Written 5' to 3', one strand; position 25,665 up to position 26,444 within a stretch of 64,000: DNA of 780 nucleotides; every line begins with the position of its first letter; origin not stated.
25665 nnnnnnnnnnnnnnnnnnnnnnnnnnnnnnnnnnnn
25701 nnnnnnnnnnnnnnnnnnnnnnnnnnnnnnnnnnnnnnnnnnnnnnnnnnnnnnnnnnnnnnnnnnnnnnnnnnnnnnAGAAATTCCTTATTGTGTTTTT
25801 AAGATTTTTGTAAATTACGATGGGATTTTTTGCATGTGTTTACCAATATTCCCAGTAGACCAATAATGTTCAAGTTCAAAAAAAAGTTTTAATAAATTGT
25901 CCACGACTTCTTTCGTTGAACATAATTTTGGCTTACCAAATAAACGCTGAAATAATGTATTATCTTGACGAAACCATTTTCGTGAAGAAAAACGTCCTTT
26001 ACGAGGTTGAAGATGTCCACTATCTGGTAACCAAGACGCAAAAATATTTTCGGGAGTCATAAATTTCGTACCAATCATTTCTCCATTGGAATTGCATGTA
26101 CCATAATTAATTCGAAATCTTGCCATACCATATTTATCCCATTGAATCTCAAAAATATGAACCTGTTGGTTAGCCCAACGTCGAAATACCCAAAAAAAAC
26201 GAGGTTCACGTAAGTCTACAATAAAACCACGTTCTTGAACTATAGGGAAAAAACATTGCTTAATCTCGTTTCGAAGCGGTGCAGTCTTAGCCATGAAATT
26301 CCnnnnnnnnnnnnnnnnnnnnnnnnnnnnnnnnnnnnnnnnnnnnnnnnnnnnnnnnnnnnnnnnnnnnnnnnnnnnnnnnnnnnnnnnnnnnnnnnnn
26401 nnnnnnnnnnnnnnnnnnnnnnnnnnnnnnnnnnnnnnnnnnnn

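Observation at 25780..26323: A single small ORF inserted precisely between Fic and hbd, bracketed by 29-bp direct repeats that copy the last seven codons of Fic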

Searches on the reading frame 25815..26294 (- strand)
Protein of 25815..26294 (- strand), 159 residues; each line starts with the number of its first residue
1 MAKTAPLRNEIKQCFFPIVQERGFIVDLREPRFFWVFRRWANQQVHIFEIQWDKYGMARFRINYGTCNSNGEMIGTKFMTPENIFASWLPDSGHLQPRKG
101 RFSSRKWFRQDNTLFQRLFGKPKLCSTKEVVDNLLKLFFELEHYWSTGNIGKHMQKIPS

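Call 4: search_protein_families(library=pfam, proteins=[window:25815-26294:-], max_evalue=0.01)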
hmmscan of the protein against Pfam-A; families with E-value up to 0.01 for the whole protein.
window:25815-26294:- (159 aa): 0 families

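Call 5: search_protein_families(library=ncbifam, proteins=[window:25815-26294:-], max_evalue=0.01)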
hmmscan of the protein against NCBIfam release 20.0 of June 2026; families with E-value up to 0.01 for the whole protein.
window:25815-26294:- (159 aa): 0 families

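Call 7: find_homologous_proteins(query=window:25815-26294:-, max_evalue=0.001)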
Query window:25815-26294:- (159 aa): 1 proteins with E <= 0.001 among 3 candidates.
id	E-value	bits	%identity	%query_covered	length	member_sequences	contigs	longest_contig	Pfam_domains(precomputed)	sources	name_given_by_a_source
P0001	5.5e-108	376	100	100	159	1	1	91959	-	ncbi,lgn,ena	-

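Call 8: find_encoding_contigs(protein=window:25815-26294:-, flank=6000, max_places=10)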
Protein window:25815-26294:- (159 aa): no gene with exactly this product is on record in the collection.

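Call 11: search_protein_families(library=padloc, proteins=[window:25815-26294:-], max_evalue=1)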
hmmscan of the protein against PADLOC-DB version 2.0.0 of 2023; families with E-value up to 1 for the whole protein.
window:25815-26294:- (159 aa): 0 families

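Call 12: search_protein_families(library=phrogs, proteins=[window:25815-26294:-], max_evalue=1)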
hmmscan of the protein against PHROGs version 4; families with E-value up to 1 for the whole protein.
window:25815-26294:- (159 aa): 1 family
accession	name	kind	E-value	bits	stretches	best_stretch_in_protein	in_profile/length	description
phrog_485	-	unknown function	0.053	14.6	1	41-69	45-75/89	-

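Call 20: search_protein_representatives(protein=window:25815-26294:-)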
Query: 159 residues. Proteins with E-value up to 0.001 (for the whole library): 155; up to 1e-10: 81; up to 1e-30: 5. The best 150 are listed.
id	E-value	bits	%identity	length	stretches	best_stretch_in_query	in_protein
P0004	5.8e-38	146.7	47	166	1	4-155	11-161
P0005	4.8e-36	140.5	47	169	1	2-155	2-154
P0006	4.3e-35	137.4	42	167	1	6-158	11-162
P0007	6.2e-33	130.4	42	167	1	1-156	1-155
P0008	4.6e-31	124.3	39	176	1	2-158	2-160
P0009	1.6e-30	122.5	40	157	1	6-156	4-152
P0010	3.4e-28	115.0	39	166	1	1-158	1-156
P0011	6.3e-27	110.9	36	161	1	1-158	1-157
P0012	9.4e-27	110.3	37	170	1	1-159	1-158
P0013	1.0e-26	110.2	44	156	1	33-158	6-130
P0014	2.4e-26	108.9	41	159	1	12-155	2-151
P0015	6.0e-26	107.7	38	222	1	1-153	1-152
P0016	1.9e-24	102.8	38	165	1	2-158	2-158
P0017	3.8e-24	101.8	36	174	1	1-158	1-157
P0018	1.6e-23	99.7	42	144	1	36-155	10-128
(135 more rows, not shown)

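Call 21: predict_structure(protein=window:25815-26294:-)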
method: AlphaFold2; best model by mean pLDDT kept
length: 159 residues; sequences in the alignment: 1
mean_pLDDT: 56.4   pTM: 0.57
mean pLDDT of the five models: 56.4, 55.1, 54.7, 54.4, 41.2
residues with pLDDT >= 90: 0; 70-90: 40; 50-70: 63; < 50: 56
segments of 3 or more residues with pLDDT < 50: 1-3, 75-119, 153-159
pLDDT, mean of each block of 10 residues (from residue 1): 57 84 78 72 68 57 59 48 33 30 29 46 59 74 63 45
secondary structure, 60 per line:
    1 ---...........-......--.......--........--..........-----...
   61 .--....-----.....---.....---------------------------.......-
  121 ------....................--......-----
elements in order: H4-14 H16-21 E24-30 E33-40 E43-52 E58-61 E64-67 E73-77 H81-85 H113-119 H127-146 H149-154

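Call 23: find_homologous_proteins(query=A1, max_evalue=0.001)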
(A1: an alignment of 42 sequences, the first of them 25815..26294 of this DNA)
Query A1 (42 sequences) (159 aa, profile of the alignment): 45 proteins with E <= 0.001 among 1376 candidates.
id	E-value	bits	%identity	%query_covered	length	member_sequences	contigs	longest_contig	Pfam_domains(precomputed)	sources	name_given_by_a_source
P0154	7.2e-64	233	43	100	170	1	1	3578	-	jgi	jgi:hypothetical protein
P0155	4.7e-63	230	49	97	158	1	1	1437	-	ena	-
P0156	2.4e-62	228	38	99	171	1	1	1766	-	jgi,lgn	-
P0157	7.5e-62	226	48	97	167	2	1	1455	-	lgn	-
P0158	2.9e-61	224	47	97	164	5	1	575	-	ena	-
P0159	4.5e-61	223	46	97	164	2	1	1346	-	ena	-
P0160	3.9e-60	220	45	97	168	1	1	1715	-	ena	-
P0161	8.4e-60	219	47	97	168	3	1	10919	-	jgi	jgi:hypothetical protein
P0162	1.4e-59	219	50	97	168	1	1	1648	-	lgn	-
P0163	8.5e-59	216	48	98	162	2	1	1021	-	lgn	-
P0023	5.0e-58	214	38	99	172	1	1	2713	-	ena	-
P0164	2.4e-57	211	35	99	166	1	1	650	-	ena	-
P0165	3.8e-57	211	49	97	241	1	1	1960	-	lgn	-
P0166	6.3e-57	210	40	98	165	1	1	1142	-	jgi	jgi:hypothetical protein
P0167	9.8e-57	209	35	99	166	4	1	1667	-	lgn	-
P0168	1.7e-56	209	44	99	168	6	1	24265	-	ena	-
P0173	4.0e-55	204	38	100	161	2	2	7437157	-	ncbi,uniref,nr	ncbi:hypothetical protein [Pseudoduganella albidiflava]|uniref:DUF4304 domain-containing protein n=1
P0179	3.9e-52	194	35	97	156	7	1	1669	PF14137.12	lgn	-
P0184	1.6e-48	183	35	100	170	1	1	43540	-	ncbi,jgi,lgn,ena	jgi:hypothetical protein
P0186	7.1e-46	174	35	96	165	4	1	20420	-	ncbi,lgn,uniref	ncbi:hypothetical protein [Variovorax sp. YR752]|uniref:hypothetical protein n=1 Tax=Variovorax sp. 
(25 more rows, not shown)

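Call 24: search_protein_families(library=pfam, alignment_id=A1, max_evalue=1)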
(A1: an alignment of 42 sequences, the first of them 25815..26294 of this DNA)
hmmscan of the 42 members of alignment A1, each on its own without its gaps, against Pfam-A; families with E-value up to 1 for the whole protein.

A. member 1, window:25815-26294:- (159 aa): 0 families

B. families by the number of members that match (of 42 scanned): 9 families
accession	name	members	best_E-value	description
PF14137.11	DUF4304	25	8.5e-07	Domain of unknown function (DUF4304)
PF01058.29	Oxidored_q6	2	0.094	NADH ubiquinone oxidoreductase, 20 Kd subunit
PF03420.18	Peptidase_S77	1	0.039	Prohead core protein serine protease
PF22984.1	RM6_Med14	1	0.083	Mediator of RNA polymerase II transcription subunit 14, RM6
PF05938.17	Self-incomp_S1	1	0.15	Plant self-incompatibility protein S1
PF11358.13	DUF3158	1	0.19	Protein of unknown function (DUF3158)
PF24771.2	Ig_CFAP74_1st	1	0.19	CFAP74 first Ig-like domain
PF17953.6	Csm4_C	1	0.26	CRISPR Csm4 C-terminal domain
PF18542.6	TFIIB_C_1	1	0.85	Transcription factor IIB C-terminal module 1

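Call 25: find_encoding_contigs(protein=P0173, flank=6000, max_places=3)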
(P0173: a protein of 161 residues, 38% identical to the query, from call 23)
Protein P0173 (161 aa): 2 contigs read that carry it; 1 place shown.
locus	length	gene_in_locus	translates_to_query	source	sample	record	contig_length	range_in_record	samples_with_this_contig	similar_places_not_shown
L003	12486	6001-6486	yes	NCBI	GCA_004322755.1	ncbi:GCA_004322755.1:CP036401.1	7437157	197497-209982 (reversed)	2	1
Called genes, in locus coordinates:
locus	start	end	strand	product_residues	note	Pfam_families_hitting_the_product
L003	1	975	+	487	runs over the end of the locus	PF00474:SSF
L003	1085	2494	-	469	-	PF00202:Aminotran_3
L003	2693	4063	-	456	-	PF00120:Gln-synt_C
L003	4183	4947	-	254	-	PF07722:Peptidase_C26, PF00117:GATase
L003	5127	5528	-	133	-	PF15731:MqsA_antitoxin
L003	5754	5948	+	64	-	-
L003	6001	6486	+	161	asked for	-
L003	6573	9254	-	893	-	PF04879:Molybdop_Fe4S4, PF00384:Molybdopterin, PF01568:Molydop_binding, PF04324:Fer2_BFD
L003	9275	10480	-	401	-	PF01266:DAO (faint), PF07992:Pyr_redox_2, PF13454:NAD_binding_9 (faint), PF13738:Pyr_redox_3, PF00070:Pyr_redox, PF18267:Rubredoxin_C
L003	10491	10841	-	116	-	PF13806:Rieske_2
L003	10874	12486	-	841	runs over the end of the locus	PF07992:Pyr_redox_2, PF00070:Pyr_redox, PF18267:Rubredoxin_C, PF04324:Fer2_BFD, PF03460:NIR_SIR_ferr, PF01077:NIR_SIR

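Call 26: find_encoding_contigs(protein=P0184, flank=6000, max_places=3)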
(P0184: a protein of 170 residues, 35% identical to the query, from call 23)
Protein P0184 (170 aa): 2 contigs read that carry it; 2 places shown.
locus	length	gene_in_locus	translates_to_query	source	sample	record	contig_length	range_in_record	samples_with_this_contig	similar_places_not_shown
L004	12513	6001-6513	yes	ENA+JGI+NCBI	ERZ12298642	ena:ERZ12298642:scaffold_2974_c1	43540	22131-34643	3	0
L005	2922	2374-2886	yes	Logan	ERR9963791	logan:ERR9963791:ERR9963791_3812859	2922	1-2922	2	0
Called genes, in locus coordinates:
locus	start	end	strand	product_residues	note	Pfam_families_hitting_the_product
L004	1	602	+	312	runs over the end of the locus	PF01370:Epimerase, PF04321:RmlD_sub_bind, PF16363:GDP_Man_Dehyd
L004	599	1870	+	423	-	PF08421:Methyltransf_13, PF13489:Methyltransf_23, PF08484:Methyltransf_14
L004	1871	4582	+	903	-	PF13844:Glyco_transf_41, PF05050:Methyltransf_21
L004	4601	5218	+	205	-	PF01810:LysE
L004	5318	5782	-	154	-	PF06718:DUF1203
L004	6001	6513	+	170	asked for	-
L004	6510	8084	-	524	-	PF00890:FAD_binding_2 (weak), PF01266:DAO (weak), PF01494:FAD_binding_3 (weak), PF01946:Thi4 (weak), PF07992:Pyr_redox_2 (faint), PF12831:FAD_oxidored (faint), PF13450:NAD_binding_8, PF01593:Amino_oxidase, +1 more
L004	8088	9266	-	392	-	PF20706:GT4-conflict, PF00534:Glycos_transf_1, PF13692:Glyco_trans_1_4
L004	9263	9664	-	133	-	PF04138:GtrA_DPMS_TM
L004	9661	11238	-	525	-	-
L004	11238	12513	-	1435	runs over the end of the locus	PF13424:TPR_12, PF13432:TPR_16, PF13844:Glyco_transf_41, PF13844:Glyco_transf_41, PF13432:TPR_16, PF00515:TPR_1, PF13432:TPR_16, PF13844:Glyco_transf_41, +14 more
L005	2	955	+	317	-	?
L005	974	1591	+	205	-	PF01810:LysE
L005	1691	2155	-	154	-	PF06718:DUF1203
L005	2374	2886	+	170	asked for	-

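Call 27: find_encoding_contigs(protein=P0168, flank=6000, max_places=3)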
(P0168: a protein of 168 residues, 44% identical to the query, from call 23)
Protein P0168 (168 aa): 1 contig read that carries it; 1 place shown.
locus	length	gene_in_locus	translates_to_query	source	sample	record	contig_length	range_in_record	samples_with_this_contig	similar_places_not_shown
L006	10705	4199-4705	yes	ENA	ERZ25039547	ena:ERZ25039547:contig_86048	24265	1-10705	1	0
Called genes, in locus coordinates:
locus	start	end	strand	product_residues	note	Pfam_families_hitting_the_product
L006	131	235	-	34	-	-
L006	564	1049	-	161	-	-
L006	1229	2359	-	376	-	PF06925:MGDG_synth, PF02350:Epimerase_2 (weak), PF00534:Glycos_transf_1, PF04101:Glyco_tran_28_C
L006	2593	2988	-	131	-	-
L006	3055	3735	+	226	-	-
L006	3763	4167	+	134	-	-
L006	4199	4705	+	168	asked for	-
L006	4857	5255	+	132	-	-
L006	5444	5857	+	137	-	-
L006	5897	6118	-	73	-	-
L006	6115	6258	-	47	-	-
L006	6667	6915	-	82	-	-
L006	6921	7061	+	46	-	-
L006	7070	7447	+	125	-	-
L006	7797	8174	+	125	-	-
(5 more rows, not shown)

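Call 28: find_encoding_contigs(protein=P0186, flank=6000, max_places=3)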
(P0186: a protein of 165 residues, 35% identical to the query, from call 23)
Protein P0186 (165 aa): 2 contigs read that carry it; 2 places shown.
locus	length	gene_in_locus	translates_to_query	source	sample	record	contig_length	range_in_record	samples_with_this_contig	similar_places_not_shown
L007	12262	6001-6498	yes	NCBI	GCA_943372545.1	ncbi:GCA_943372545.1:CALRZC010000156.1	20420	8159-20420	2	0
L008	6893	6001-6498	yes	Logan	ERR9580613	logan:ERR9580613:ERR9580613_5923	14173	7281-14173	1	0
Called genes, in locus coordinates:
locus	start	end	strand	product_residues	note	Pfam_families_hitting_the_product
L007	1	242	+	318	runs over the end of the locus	PF00990:GGDEF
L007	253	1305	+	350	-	PF12625:Arabinose_bd, PF12833:HTH_18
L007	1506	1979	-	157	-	-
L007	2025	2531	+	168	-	-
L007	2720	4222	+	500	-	PF00483:NTP_transferase, PF12804:NTP_transf_3 (weak), PF22640:ManC_GMP_beta-helix, PF01050:MannoseP_isomer, PF07883:Cupin_2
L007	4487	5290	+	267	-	PF11249:DUF3047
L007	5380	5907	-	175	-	PF06718:DUF1203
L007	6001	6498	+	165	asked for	-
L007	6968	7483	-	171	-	-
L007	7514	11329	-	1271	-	PF00270:DEAD, PF13401:AAA_22 (weak), PF00271:Helicase_C, PF21010:HA2_C (faint), PF07717:OB_NTP_bind, PF11898:DUF3418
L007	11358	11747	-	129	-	PF00903:Glyoxalase, PF18029:Glyoxalase_6 (weak), PF22677:Ble-like_N (weak)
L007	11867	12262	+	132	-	?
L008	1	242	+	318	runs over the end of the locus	PF00990:GGDEF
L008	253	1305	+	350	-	PF12625:Arabinose_bd, PF12833:HTH_18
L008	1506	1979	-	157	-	-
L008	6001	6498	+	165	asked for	-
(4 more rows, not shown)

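Call 43: predict_structure(alignment_id=A2)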
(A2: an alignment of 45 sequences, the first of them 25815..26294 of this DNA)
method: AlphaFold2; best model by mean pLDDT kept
length: 159 residues; sequences in the alignment: 45
mean_pLDDT: 93.7   pTM: 0.87
mean pLDDT of the five models: 93.7, 92.3, 91.6, 90.7, 90.6
residues with pLDDT >= 90: 127; 70-90: 31; 50-70: 1; < 50: 0
segments of 3 or more residues with pLDDT < 50: none
pLDDT, mean of each block of 10 residues (from residue 1): 88 98 95 95 98 93 98 96 96 92 87 86 92 97 97 91
secondary structure, 60 per line:
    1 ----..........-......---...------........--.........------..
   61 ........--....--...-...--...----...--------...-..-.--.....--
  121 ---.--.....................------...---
elements in order: H5-14 H16-21 E25-27 E34-41 E44-52 E59-68 E71-74 E77-79 E93-95 H114-118 H127-147 E154-156

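Call 47: fold_search(model_id=the predicted structure, library=pdb)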
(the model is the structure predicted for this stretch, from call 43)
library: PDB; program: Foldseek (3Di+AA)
matches with E <= 10: 143; with E <= 0.001: 0
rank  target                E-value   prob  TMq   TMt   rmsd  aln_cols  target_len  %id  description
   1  9v86_A                4.9e-01  0.60  0.24  0.05   3.0        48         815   21  Cryo-EM structure of KICSTOR CCC complex (state 3) (released 2025-11-12)
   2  9v6e_A                8.0e-01  0.54  0.31  0.05   3.9        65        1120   17  Cryo-EM structure of human full length KICSTOR complex (state 1) (released 2025-11-12)
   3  3jv1                  9.0e-01  0.12  0.28  0.25  13.7       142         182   10  Crystal structure of the Trypanosoma brucei p22 protein (released 2010-04-14)
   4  1p32_B                9.0e-01  0.05  0.22  0.20  17.2       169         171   11  CRYSTAL STRUCTURE OF HUMAN P32, A DOUGHNUT-SHAPED ACIDIC MITOCHONDRIAL MATRIX PROTEIN (released 1999-04-06)
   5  7pkq_M                9.0e-01  0.05  0.19  0.17  20.1       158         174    9  Small subunit of the Chlamydomonas reinhardtii mitoribosome (released 2023-06-14)
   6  1yqf_C                1.0e+00  0.12  0.29  0.26  13.4       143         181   10  Hypothetical protein from leishmania major unknown function sequence homologue to human p32 protein (released 2005-02-22)
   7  7m2k_E                1.1e+00  0.15  0.24  0.24   4.9        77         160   17  CDC34A-Ubiquitin-2ab inhibitor complex (released 2021-11-03)
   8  9van_A                1.3e+00  0.30  0.30  0.05   4.1        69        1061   17  Cryo-EM structure of human full length KICSTOR complex (state 2) (released 2025-11-12)
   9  7sa7_C                1.3e+00  0.15  0.19  0.14   7.3        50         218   16  Crystal structure of the apo SH2 domains of Syk (released 2021-10-13)
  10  1yqf_E                1.3e+00  0.10  0.28  0.26  12.8       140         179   12  Hypothetical protein from leishmania major unknown function sequence homologue to human p32 protein (released 2005-02-22)
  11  9v9n_A                1.6e+00  0.30  0.25  0.06   3.0        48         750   21  Cryo-EM structure of KICSTOR CCC complex (state 5) (released 2025-11-12)
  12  9h8i                  1.6e+00  0.04  0.16  0.07  16.6       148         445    9  Crystallization of B. licheniformis levanase (released 2025-04-30)
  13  6szw_B                1.7e+00  0.06  0.27  0.25  17.7       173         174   13  Asymmetric complex of Factor XII and kininogen with gC1qR/C1QBP/P32 is governed by allostery (released 2020-07-22)
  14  5mk8_A                1.7e+00  0.04  0.15  0.07  13.7        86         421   12  Crystal structure of the receptor-binding domain of the FA hybrid Clostridium botulinum neurotoxin (released 2018-03-28)
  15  5mk8_B                1.9e+00  0.08  0.18  0.08   8.8        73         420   10  Crystal structure of the receptor-binding domain of the FA hybrid Clostridium botulinum neurotoxin (released 2018-03-28)
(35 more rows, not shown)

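Call 61: search_dna_similar(query=window:25815-26294:-, collection=plasmids, mode=protein, max_evalue=0.001, max_rows=20)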
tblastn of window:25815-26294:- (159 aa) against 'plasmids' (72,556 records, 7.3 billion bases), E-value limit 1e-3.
No match.
